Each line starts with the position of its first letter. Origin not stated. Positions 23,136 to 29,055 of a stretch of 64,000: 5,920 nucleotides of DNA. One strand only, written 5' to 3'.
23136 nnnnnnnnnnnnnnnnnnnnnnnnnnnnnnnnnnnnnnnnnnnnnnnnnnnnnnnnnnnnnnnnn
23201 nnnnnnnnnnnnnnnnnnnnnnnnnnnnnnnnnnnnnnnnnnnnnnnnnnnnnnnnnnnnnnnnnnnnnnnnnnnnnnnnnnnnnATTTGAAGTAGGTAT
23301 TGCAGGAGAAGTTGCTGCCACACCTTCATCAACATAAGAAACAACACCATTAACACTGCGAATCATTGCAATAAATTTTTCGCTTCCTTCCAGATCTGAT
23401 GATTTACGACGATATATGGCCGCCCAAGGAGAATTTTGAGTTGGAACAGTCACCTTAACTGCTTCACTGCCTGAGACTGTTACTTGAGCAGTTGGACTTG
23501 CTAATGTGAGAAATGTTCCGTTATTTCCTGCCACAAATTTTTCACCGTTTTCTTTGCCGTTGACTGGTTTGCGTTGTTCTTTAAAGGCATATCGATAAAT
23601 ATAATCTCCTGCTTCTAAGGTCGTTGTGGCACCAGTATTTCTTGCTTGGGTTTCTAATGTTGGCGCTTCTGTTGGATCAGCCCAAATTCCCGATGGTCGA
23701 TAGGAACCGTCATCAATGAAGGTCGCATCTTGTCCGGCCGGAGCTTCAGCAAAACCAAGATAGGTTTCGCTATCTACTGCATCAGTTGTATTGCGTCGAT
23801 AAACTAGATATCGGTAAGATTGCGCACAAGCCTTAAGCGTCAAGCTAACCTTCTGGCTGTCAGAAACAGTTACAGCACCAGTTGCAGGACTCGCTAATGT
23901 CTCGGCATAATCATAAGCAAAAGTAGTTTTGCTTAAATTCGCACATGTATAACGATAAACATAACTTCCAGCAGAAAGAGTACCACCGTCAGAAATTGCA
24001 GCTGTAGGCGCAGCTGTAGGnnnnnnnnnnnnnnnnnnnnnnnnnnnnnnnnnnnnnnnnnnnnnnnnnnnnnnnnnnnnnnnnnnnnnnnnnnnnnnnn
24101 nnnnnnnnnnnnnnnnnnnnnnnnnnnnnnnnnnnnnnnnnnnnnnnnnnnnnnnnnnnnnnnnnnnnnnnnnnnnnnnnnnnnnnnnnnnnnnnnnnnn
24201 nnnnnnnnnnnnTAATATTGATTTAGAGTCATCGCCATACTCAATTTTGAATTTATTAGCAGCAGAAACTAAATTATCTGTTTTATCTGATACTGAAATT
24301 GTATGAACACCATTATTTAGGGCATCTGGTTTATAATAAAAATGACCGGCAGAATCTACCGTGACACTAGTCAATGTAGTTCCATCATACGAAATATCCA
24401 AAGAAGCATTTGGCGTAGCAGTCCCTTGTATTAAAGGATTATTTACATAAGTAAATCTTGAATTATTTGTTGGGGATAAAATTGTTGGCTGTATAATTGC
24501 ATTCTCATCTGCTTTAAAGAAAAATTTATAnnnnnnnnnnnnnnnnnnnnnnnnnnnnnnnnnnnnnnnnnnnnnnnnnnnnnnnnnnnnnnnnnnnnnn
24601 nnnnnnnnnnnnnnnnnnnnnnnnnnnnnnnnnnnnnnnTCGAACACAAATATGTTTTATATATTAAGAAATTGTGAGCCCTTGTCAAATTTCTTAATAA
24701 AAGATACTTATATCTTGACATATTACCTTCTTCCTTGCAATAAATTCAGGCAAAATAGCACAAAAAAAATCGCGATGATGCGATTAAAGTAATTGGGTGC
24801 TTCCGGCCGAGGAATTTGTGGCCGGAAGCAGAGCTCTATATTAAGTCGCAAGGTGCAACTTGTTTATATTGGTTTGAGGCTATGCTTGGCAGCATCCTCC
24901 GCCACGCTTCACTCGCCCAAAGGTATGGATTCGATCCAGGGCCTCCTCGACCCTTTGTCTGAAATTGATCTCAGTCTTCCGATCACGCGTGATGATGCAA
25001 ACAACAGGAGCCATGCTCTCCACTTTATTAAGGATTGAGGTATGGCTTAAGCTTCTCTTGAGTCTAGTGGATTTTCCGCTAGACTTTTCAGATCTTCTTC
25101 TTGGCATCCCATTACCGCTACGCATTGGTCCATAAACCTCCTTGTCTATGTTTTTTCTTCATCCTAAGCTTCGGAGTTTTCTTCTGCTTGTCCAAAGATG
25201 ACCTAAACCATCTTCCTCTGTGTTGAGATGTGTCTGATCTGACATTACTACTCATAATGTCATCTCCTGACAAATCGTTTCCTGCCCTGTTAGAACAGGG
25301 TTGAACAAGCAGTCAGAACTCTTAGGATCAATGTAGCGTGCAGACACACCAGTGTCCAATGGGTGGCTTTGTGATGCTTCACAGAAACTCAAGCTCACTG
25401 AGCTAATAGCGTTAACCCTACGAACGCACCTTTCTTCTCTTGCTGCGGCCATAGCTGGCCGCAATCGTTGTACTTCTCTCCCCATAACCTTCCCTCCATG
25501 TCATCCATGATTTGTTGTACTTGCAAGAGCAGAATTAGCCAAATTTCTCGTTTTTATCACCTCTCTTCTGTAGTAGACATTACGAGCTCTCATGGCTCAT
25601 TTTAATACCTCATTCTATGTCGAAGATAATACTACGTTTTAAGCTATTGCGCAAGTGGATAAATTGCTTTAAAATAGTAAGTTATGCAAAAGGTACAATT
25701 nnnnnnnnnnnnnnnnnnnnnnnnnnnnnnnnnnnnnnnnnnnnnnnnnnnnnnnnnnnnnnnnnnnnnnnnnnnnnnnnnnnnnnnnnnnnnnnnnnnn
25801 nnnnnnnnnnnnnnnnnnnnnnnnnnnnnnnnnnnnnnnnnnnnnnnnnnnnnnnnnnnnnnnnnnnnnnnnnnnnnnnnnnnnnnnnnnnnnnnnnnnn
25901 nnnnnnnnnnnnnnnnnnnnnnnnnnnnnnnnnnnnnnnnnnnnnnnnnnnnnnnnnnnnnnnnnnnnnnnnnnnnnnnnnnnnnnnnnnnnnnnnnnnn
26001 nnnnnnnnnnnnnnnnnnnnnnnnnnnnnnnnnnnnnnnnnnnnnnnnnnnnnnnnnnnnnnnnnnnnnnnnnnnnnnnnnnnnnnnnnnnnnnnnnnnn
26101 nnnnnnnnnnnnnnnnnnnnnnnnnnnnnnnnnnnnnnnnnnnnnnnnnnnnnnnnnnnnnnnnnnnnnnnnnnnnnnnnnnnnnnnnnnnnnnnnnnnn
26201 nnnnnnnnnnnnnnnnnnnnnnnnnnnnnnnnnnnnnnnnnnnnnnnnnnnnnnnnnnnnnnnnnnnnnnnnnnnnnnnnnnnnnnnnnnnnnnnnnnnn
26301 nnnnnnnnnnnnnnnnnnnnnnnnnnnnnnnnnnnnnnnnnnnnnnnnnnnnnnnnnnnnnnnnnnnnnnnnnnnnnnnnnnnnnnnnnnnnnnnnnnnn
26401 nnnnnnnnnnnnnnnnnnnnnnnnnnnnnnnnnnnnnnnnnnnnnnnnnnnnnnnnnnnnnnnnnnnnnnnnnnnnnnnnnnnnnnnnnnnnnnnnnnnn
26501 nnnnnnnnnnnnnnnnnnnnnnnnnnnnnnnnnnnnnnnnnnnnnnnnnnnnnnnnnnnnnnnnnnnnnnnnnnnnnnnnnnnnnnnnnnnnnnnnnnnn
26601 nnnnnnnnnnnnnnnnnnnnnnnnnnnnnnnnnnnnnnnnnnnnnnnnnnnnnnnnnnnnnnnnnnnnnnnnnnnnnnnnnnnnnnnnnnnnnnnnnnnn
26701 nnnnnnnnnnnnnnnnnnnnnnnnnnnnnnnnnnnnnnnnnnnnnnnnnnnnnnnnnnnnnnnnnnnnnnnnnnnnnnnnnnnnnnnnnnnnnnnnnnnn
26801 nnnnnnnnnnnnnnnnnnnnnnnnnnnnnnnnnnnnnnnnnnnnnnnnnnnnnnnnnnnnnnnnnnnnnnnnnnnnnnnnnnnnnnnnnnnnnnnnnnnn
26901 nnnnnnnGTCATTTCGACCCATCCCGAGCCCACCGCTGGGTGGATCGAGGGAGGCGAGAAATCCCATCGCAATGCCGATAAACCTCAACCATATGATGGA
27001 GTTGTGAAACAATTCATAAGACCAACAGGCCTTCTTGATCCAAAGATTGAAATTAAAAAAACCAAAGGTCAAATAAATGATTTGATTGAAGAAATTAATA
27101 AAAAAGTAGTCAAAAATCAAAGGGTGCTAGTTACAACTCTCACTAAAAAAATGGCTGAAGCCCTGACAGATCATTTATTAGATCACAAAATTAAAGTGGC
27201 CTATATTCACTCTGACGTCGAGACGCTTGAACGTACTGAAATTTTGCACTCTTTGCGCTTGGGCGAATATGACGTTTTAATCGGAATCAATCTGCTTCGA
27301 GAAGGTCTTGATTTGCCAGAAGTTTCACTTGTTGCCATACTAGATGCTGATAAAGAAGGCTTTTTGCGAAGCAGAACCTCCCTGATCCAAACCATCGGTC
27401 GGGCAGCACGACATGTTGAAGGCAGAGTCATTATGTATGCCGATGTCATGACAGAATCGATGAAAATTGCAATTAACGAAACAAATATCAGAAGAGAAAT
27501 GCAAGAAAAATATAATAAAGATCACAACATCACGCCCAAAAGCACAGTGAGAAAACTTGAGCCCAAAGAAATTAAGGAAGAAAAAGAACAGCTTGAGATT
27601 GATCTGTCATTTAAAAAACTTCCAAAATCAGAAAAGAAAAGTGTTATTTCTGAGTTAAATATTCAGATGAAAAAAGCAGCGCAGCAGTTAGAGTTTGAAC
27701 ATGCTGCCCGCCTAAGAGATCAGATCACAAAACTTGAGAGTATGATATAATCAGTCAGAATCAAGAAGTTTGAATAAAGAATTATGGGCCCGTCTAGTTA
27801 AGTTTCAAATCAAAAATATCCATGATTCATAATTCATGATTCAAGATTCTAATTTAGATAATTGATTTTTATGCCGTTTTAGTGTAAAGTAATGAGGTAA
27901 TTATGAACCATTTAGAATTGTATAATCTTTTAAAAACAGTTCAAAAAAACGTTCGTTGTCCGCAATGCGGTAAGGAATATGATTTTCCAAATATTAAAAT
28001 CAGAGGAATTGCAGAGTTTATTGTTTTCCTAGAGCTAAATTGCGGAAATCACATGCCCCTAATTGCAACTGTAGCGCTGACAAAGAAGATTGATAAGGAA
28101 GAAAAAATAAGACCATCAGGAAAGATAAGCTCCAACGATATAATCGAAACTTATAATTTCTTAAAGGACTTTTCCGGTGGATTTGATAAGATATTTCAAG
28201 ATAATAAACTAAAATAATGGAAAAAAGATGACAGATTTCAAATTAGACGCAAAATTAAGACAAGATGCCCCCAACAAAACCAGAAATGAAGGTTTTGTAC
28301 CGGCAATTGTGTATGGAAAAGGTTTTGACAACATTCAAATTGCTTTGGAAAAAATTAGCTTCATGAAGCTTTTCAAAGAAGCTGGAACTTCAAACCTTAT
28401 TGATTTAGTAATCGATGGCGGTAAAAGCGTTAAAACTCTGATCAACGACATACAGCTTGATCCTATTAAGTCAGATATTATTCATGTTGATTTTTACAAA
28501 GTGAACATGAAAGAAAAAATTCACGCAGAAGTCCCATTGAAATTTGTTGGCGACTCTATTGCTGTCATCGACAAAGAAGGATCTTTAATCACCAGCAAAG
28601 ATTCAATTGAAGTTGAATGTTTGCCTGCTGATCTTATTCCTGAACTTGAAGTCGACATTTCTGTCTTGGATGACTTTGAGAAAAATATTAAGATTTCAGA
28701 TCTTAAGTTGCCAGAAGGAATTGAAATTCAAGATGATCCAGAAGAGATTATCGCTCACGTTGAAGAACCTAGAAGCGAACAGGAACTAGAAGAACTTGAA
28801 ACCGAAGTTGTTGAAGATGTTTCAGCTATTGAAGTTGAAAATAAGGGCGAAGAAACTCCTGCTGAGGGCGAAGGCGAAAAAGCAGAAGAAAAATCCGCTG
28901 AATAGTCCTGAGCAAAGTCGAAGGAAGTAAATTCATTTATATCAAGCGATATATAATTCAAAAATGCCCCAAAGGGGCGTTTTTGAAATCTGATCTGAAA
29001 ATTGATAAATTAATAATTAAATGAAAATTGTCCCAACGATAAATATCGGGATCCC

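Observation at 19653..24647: Adjacent cohesin-domain anchor protein and dockerin-bearing GH5 hydrolase; a minimal cellulosome-like pair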

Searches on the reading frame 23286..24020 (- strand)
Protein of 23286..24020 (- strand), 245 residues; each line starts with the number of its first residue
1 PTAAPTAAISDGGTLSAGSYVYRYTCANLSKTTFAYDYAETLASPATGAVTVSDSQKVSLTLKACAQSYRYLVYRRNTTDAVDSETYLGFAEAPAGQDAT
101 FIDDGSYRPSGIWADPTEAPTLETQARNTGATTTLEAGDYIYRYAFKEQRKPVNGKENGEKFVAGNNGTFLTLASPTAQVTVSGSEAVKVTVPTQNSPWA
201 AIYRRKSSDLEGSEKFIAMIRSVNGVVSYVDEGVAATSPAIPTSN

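Call 68: search_solved_structures(query=window:23286-24020:-, max_evalue=10, show_alignments=2)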
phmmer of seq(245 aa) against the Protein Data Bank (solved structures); distinct sequences matched with E-value up to 10: 1.
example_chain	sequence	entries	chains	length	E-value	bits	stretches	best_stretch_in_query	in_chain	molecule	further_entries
8jw0_A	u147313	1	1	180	1.2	11.9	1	99-185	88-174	Chlorophyll a-chlorophyll c-peridinin-protein-complex I-10, acpPCI-10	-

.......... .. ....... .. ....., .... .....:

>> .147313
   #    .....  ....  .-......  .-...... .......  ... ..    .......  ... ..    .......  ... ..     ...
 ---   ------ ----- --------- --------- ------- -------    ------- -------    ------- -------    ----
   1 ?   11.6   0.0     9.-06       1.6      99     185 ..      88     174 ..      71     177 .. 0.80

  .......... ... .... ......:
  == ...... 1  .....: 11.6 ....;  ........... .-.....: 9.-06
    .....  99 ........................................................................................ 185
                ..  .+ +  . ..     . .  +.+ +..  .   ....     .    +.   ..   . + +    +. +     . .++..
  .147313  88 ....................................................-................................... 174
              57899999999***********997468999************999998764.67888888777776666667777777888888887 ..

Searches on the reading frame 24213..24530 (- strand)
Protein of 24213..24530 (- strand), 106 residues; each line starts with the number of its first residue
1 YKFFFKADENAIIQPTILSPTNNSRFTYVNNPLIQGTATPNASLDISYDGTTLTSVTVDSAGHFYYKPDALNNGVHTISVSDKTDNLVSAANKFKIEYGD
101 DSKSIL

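Call 49: search_protein_families(library=pfam, proteins=[window:24213-24530:-], max_evalue=0.1)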
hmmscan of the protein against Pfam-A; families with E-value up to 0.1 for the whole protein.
window:24213-24530:- (106 aa): 5 families
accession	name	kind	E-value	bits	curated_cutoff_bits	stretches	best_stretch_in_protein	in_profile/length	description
PF19077.6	Big_13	-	1.2e-05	26.2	27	1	23-81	20-82/102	Bacterial Ig-like domain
PF17957.7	Big_7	-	1.3e-05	26.2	24.1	1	16-80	4-70/70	Bacterial Ig domain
PF17936.7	Big_6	-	2.3e-05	25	27.6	1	33-92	16-77/83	Bacterial Ig domain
PF16640.11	Big_3_5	-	0.01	16.8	35.5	1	35-81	17-68/88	Bacterial Ig-like domain (group 3)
PF18419.6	ATP-grasp_6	-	0.055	13.5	25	0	69-98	13-41/54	ATP-grasp-like domain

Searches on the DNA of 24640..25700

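Call 50: search_rna_families(source=window, start=24640, end=25700, threshold=evalue, max_evalue=1)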
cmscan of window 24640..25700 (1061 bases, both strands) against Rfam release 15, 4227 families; matches with E-value up to 1: 0.
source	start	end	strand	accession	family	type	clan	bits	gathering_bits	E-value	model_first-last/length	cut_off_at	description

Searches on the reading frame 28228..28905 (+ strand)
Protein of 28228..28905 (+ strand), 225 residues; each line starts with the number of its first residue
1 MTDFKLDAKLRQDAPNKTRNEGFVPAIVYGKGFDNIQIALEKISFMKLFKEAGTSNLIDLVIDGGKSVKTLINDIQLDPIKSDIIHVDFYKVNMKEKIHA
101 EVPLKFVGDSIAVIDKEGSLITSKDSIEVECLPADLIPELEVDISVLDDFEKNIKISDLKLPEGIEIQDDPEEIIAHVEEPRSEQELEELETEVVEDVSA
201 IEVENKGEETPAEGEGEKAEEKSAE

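Call 47: search_protein_families(library=pfam, proteins=[window:28228-28905:+], max_evalue=0.001)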
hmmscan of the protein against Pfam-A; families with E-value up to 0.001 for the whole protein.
window:28228-28905:+ (225 aa): 2 families
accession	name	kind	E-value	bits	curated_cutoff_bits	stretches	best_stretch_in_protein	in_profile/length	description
PF14693.11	Ribosomal_TL5_C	-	2.2e-21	76.4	27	1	97-182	1-84/84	Ribosomal protein TL5, C-terminal domain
PF01386.24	Ribosomal_L25p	-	3.2e-21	76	23.6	1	7-89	2-82/82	Ribosomal L25p family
